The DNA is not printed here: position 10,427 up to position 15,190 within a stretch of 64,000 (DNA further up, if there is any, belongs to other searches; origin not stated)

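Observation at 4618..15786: Eight co-oriented copies of an 18-nt motif define a candidate private regulon for a stress/signalling island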

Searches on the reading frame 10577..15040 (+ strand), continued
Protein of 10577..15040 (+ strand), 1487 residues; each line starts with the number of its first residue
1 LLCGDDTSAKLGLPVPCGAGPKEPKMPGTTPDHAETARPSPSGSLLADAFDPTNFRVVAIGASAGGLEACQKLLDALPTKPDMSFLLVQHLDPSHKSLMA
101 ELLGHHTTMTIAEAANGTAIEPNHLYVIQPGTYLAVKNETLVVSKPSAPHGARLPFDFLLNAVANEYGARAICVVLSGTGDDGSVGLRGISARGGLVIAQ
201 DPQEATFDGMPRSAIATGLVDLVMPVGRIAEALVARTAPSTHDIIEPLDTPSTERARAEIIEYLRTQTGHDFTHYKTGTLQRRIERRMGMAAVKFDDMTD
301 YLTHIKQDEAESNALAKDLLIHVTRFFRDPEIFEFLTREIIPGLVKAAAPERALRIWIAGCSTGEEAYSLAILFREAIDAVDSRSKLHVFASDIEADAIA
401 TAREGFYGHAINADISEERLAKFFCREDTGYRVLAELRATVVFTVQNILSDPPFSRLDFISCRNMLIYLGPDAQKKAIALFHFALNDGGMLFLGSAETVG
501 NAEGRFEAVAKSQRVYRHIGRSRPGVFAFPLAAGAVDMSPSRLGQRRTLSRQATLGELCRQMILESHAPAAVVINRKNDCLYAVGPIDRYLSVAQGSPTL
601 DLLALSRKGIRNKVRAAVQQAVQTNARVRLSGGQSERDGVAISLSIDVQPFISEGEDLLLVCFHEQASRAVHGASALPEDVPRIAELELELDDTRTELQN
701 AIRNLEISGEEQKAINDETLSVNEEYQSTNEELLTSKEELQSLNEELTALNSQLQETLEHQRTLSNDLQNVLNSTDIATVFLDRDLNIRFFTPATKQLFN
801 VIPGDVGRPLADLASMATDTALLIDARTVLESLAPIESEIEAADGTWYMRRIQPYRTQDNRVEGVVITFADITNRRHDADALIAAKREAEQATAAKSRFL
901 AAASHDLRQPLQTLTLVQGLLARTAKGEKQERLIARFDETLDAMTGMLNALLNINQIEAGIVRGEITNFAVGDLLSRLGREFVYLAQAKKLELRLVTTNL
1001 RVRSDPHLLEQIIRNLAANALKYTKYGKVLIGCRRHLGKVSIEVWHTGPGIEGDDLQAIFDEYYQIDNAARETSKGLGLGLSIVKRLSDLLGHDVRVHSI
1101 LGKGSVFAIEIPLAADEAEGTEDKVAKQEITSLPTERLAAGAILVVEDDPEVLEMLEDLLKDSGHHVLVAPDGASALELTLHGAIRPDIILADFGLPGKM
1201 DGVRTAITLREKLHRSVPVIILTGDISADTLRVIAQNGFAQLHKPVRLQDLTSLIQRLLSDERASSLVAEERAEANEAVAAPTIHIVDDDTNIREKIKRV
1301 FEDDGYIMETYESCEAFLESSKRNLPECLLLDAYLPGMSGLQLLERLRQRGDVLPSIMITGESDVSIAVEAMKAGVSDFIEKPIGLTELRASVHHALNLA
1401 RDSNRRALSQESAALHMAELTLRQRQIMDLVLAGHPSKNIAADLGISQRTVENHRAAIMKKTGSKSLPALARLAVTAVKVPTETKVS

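Call 41: get_annotated_region(hit=H1, flank=20000)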
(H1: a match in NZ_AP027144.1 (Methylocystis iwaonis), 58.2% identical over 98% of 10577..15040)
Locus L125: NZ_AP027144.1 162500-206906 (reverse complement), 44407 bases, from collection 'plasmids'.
description: Methylocystis iwaonis strain SS37A-Re plasmid pSS37A-Re-2, complete sequence
organism: Methylocystis iwaonis (NCBI taxid 2885079)
taxonomy: Bacteria; Pseudomonadota; Alphaproteobacteria; Hyphomicrobiales; Methylocystaceae; Methylocystis; Methylocystis iwaonis
host: -; source: -; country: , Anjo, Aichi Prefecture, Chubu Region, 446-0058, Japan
typing (MOB-suite, as given by PLSDB): non-mobilizable
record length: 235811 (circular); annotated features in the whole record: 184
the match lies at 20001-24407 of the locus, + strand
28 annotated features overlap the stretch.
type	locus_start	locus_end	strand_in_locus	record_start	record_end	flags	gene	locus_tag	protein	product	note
CDS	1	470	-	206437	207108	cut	-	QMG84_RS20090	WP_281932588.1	IS6 family transposase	-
CDS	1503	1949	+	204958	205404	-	-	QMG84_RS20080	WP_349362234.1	GlsB/YeaQ/YmgE family stress response membrane protein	-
CDS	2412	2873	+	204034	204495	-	-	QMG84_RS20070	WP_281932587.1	PRC-barrel domain-containing protein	GO:0019684 - photosynthesis, light reaction [Evidence IEA]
CDS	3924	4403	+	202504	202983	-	-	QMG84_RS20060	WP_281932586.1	hypothetical protein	-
CDS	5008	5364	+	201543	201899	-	tnpB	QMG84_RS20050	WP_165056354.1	IS66 family insertion sequence element accessory protein TnpB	-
CDS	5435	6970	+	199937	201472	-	-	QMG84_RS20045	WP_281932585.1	IS66 family transposase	-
CDS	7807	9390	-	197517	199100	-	-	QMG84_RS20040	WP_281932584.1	cytochrome B6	-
CDS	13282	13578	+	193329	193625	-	-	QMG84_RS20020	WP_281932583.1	hypothetical protein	-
CDS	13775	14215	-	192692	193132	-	lysM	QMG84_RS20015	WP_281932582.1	peptidoglycan-binding protein LysM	-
CDS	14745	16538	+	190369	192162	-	-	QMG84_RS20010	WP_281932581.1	ABC transporter ATP-binding protein/permease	-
CDS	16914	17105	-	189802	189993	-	-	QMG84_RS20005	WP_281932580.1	CsbD family protein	-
CDS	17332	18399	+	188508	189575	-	-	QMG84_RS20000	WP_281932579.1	AI-2E family transporter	GO:1905887 - autoinducer AI-2 transmembrane transport [Evidence IEA]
CDS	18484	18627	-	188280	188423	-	-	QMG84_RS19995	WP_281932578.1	DUF3096 domain-containing protein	-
CDS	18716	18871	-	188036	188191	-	-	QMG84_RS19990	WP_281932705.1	DUF3309 family protein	-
CDS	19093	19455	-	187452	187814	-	-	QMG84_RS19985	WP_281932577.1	response regulator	GO:0000160 - phosphorelay signal transduction system [Evidence IEA]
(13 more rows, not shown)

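Call 42: get_annotated_region(hit=H7, flank=20000)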
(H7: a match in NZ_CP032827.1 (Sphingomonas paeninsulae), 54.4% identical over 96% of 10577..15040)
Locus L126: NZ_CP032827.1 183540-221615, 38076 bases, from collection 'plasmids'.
description: Sphingomonas paeninsulae strain YZ-8 plasmid unnamed2, complete sequence
organism: Sphingomonas paeninsulae (NCBI taxid 2319844)
taxonomy: Bacteria; Pseudomonadota; Alphaproteobacteria; Sphingomonadales; Sphingomonadaceae; Sphingomonas; Sphingomonas paeninsulae
host: -; source: whole organism,soil; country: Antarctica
typing (MOB-suite, as given by PLSDB): conjugative; relaxase MOBP; mating-pair formation MPF_T
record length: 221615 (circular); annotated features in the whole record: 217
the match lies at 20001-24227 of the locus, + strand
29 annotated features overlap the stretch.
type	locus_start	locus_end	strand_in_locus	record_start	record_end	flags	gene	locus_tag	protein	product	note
CDS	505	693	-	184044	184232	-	-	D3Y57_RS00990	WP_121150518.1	hypothetical protein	-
CDS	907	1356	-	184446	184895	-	-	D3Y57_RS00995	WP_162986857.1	hypothetical protein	-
CDS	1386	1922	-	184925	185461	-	-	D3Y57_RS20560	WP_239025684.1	hypothetical protein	-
CDS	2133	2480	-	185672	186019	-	-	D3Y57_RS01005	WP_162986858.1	hypothetical protein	-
CDS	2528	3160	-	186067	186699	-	-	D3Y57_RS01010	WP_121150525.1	hypothetical protein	-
CDS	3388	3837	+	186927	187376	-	-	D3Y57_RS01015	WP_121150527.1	hypothetical protein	-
CDS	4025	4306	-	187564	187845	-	-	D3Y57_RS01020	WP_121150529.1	XRE family transcriptional regulator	-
CDS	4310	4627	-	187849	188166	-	-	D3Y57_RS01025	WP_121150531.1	type II toxin-antitoxin system RelE/ParE family toxin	-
CDS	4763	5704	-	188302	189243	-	-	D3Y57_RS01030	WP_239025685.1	zincin-like metallopeptidase domain-containing protein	-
CDS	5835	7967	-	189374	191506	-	-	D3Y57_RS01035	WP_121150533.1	ParB/RepB/Spo0J family partition protein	-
CDS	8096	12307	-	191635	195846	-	-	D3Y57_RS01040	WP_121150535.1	strawberry notch-like NTP hydrolase domain-containing protein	-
CDS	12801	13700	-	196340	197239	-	-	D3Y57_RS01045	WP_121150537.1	replication initiator protein A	-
CDS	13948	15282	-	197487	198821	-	repC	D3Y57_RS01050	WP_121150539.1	plasmid replication protein RepC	-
CDS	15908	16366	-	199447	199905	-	-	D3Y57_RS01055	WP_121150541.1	helix-turn-helix domain-containing protein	-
CDS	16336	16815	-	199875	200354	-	-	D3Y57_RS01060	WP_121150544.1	hypothetical protein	-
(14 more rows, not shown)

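Call 58: get_annotated_region(hit=H19, flank=15000)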
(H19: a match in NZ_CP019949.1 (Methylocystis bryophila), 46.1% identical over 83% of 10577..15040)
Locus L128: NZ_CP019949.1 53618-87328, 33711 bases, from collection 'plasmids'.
description: Methylocystis bryophila strain S285 plasmid p1, complete sequence
organism: Methylocystis bryophila (NCBI taxid 655015)
taxonomy: Bacteria; Pseudomonadota; Alphaproteobacteria; Hyphomicrobiales; Methylocystaceae; Methylocystis; Methylocystis bryophila
host: -; source: -; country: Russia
typing (MOB-suite, as given by PLSDB): non-mobilizable; replicon rep_cluster_86
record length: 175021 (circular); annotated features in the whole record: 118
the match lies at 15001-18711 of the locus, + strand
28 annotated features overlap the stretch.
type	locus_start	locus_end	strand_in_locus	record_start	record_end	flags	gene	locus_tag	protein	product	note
CDS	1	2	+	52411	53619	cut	-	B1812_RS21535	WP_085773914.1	ABC transporter permease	-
CDS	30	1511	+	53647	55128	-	-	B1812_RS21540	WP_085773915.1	efflux transporter outer membrane subunit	GO:0006810 - transport [Evidence IEA]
CDS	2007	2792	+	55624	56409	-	-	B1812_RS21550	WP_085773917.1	hypothetical protein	-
CDS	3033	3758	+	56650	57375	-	-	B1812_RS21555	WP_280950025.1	transposase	-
CDS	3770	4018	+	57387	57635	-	-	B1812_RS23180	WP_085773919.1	hypothetical protein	-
CDS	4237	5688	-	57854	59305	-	-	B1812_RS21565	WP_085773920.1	ABC transporter permease subunit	GO:0055085 - transmembrane transport [Evidence IEA]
CDS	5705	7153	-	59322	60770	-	-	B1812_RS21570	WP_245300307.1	DUF3526 domain-containing protein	-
CDS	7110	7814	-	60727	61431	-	-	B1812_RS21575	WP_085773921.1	ABC transporter ATP-binding protein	-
CDS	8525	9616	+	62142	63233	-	-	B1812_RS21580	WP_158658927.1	ISL3 family transposase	-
CDS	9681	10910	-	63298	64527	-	ltrA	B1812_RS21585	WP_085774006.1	group II intron reverse transcriptase/maturase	GO:0000373 - Group II intron splicing [Evidence IEA]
CDS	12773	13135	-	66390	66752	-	-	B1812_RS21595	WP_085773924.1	hypothetical protein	-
CDS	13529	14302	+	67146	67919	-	-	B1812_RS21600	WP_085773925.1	SPFH domain-containing protein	-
CDS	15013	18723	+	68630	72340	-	-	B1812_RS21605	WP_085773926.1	chemotaxis protein CheB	GO:0006935 - chemotaxis [Evidence IEA]; GO:0000160 - phosphorelay signal transduction system [Evidence IEA]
CDS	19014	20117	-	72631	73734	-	-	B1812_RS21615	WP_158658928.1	ISKra4 family transposase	-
CDS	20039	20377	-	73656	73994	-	-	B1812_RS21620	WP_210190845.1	hypothetical protein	-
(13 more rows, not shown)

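Call 59: get_annotated_region(hit=H22, flank=15000)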
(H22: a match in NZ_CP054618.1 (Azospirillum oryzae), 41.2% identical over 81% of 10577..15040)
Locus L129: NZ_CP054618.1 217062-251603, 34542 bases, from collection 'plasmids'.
description: Azospirillum oryzae strain KACC 14407 plasmid unnamed4, complete sequence
organism: Azospirillum oryzae (NCBI taxid 286727)
taxonomy: Bacteria; Pseudomonadota; Alphaproteobacteria; Rhodospirillales; Azospirillaceae; Azospirillum; Azospirillum oryzae
host: -; source: cell culture,soil; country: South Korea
typing (MOB-suite, as given by PLSDB): mobilizable; relaxase MOBP
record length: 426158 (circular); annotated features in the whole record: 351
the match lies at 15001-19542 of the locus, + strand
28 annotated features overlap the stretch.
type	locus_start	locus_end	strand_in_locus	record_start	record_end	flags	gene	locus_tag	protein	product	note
CDS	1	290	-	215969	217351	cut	-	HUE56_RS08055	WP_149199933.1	PLP-dependent aminotransferase family protein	-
CDS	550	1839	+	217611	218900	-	-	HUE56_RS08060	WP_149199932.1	hydroxymethylglutaryl-CoA reductase, degradative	GO:0016054 - organic acid catabolic process [Evidence IEA]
CDS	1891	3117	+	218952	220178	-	-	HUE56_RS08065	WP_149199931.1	ABC transporter substrate-binding protein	-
CDS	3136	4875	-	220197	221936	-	-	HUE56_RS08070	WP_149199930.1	M14 family metallopeptidase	-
CDS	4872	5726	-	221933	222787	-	-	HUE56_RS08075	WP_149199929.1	ABC transporter permease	-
CDS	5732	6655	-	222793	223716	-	-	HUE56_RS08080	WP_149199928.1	ABC transporter permease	GO:0055085 - transmembrane transport [Evidence IEA]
CDS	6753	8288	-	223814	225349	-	-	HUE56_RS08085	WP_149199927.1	ABC transporter substrate-binding protein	-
CDS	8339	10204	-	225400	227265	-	-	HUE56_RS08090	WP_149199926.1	ABC transporter ATP-binding protein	-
CDS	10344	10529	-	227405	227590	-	-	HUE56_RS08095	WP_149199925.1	hypothetical protein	-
CDS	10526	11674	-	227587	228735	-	-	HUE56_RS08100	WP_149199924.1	PepSY domain-containing protein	-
CDS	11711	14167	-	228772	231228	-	-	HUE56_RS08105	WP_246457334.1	TonB-dependent receptor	GO:0055085 - transmembrane transport [Evidence IEA]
CDS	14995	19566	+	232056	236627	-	-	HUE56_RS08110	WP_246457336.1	chemotaxis protein CheB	GO:0006935 - chemotaxis [Evidence IEA]; GO:0000160 - phosphorelay signal transduction system [Evidence IEA]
CDS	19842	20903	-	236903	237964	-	-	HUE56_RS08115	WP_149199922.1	FecR family protein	GO:0006811 - monoatomic ion transport [Evidence IEA]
CDS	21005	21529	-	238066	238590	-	-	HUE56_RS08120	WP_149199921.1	sigma-70 family RNA polymerase sigma factor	GO:0006352 - DNA-templated transcription initiation [Evidence IEA]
CDS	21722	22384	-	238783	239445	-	-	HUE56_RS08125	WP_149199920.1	alternative oxidase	-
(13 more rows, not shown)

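Call 61: search_protein_families(library=ncbifam, proteins=[window:10577-15040:+], max_evalue=0.001)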
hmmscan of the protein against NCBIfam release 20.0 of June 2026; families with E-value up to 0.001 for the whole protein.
window:10577-15040:+ (1487 aa): 162 families (the best 25 are shown)
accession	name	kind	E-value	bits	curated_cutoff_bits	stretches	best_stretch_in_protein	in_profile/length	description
NF041832.1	near_NosP_CTERM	subfamily_domain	8.9e-109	363.9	400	2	890-1258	1-369/370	NahK/ErcS family hybrid sensor histidine kinase/response regulator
NF041831.1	NO_HK_NahK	exception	2.7e-75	253.9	1500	1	883-1258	481-853/854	hybrid sensor histidine kinase/response regulator NahK/ErcS'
TIGR02956.1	TMAO_torS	equivalog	1.9e-62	211.6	676.5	2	884-1279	452-842/967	TMAO reductase system sensor histidine kinase/response regulator TorS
NF006900.1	PRK09390.1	equivalog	2.8e-61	206.6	255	2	1281-1477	4-200/203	response regulator FixJ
NF008099.0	PRK10841.1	equivalog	7e-56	189.5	920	3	866-1122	439-699/949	two-component system sensor histidine kinase RcsC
NF041947.1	LuxQ_Vibrio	equivalog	3.3e-55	187.4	1200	1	737-1253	320-833/843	quorum-sensing autoinducer 2 sensor kinase/phosphatase LuxQ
NF009206.0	PRK12555.1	subfamily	3.8e-55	187.2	342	3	53-238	151-337/340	chemotaxis-specific protein-glutamate methyltransferase CheB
NF008302.0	PRK11091.1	equivalog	4.5e-54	183.9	838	2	690-1276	79-660/779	aerobic respiration two-component sensor histidine kinase ArcB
NF011874.0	PRK15347.1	equivalog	1.8e-52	178.5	852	3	880-1115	382-616/921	two component system sensor kinase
NF001965.0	PRK00742.1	subfamily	1.6e-49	169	293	2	48-237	167-353/357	chemotaxis-specific protein-glutamate methyltransferase CheB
NF038297.2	hybrid_HK_HrmK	equivalog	4.2e-49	167.7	725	2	866-1257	205-606/607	hybrid histidine kinase/response regulator HrmK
NF008318.0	PRK11107.1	equivalog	5.3e-46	157.1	890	2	884-1123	281-528/920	two-component sensor histidine kinase BarA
NF046044.1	PnpS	equivalog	1.3e-45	156.1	400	1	727-1112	16-390/390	two-component system histidine kinase PnpS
NF040749.1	tetrathio_RR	equivalog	5.6e-39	133.8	290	1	1283-1470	1-184/191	tetrathionate respiration response regulator TtrR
TIGR02966.1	phoR_proteo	equivalog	2.3e-38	132.1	334.2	1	765-1110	5-332/333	phosphate regulon sensor histidine kinase PhoR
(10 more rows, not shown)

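Call 69: find_encoding_contigs(protein=window:10652-15040:+, flank=2000, max_places=3)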
Protein window:10652-15040:+ (1462 aa): no gene with exactly this product is on record in the collection.
